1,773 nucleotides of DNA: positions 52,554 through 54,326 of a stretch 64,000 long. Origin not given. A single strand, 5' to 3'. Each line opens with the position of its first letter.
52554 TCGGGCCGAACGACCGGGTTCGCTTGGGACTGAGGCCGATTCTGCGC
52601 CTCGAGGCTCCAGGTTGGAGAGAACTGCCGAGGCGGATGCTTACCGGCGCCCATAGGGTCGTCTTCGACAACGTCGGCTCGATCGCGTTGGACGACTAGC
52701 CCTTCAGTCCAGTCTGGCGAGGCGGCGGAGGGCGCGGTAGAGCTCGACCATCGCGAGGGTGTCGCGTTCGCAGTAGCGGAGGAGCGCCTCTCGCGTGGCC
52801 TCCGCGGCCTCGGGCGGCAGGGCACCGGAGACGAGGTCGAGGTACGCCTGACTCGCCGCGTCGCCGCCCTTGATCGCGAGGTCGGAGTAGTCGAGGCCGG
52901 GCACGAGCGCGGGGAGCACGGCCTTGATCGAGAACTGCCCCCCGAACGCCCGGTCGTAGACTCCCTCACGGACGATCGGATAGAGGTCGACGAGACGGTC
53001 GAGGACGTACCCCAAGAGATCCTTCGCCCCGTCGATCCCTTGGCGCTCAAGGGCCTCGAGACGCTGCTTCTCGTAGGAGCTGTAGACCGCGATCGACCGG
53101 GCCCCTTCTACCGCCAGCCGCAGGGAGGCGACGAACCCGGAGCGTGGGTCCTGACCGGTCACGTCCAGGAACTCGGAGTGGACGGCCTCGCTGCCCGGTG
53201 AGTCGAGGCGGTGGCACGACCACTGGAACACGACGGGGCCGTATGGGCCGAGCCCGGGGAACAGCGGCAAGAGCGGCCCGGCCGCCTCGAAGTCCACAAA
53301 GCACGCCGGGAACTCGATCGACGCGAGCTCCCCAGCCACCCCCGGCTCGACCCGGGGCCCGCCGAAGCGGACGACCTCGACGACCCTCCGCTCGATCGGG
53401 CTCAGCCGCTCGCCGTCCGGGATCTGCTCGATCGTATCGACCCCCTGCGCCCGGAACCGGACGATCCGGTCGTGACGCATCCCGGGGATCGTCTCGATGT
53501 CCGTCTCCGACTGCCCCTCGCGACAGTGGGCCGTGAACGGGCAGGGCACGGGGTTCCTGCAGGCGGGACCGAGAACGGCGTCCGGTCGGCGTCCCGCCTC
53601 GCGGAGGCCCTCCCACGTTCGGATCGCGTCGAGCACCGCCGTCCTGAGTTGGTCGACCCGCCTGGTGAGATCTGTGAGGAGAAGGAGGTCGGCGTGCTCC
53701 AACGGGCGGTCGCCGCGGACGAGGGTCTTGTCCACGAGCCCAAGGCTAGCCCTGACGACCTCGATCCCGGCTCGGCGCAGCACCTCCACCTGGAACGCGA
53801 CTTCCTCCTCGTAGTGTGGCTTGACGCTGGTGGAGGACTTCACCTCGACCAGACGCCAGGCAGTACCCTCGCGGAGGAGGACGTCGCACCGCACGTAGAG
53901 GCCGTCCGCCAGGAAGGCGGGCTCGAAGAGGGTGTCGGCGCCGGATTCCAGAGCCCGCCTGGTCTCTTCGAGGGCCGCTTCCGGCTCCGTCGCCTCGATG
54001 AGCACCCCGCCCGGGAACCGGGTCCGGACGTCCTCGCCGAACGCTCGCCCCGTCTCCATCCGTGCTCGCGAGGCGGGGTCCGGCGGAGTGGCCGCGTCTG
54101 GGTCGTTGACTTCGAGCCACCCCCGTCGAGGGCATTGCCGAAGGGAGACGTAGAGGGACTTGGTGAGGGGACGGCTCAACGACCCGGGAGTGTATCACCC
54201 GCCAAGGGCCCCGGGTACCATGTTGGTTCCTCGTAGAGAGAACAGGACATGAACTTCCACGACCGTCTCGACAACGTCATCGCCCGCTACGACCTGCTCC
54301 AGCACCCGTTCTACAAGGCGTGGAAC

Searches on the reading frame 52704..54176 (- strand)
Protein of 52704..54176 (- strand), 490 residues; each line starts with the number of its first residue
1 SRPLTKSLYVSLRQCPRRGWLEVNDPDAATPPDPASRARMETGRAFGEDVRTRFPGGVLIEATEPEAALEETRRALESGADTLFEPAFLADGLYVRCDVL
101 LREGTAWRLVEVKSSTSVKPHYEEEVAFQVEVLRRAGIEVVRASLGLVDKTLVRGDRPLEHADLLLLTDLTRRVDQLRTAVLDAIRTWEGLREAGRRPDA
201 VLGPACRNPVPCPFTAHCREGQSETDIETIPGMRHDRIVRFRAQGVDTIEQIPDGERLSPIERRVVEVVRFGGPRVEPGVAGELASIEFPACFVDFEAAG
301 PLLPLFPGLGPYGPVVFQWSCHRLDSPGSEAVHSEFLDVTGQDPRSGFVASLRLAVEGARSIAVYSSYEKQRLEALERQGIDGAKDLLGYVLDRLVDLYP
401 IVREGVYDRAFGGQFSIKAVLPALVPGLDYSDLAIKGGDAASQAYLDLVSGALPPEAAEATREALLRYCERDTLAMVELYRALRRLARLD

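Call 90: search_protein_families(library=pfam, proteins=[window:52704-54176:-], max_evalue=0.00001)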
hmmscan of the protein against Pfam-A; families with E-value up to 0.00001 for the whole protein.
window:52704-54176:- (490 aa): 1 family
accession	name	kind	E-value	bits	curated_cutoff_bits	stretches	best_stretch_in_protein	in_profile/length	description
PF11074.14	DUF2779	-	1.8e-23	83.6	23.3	1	293-416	2-126/126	Domain of unknown function(DUF2779)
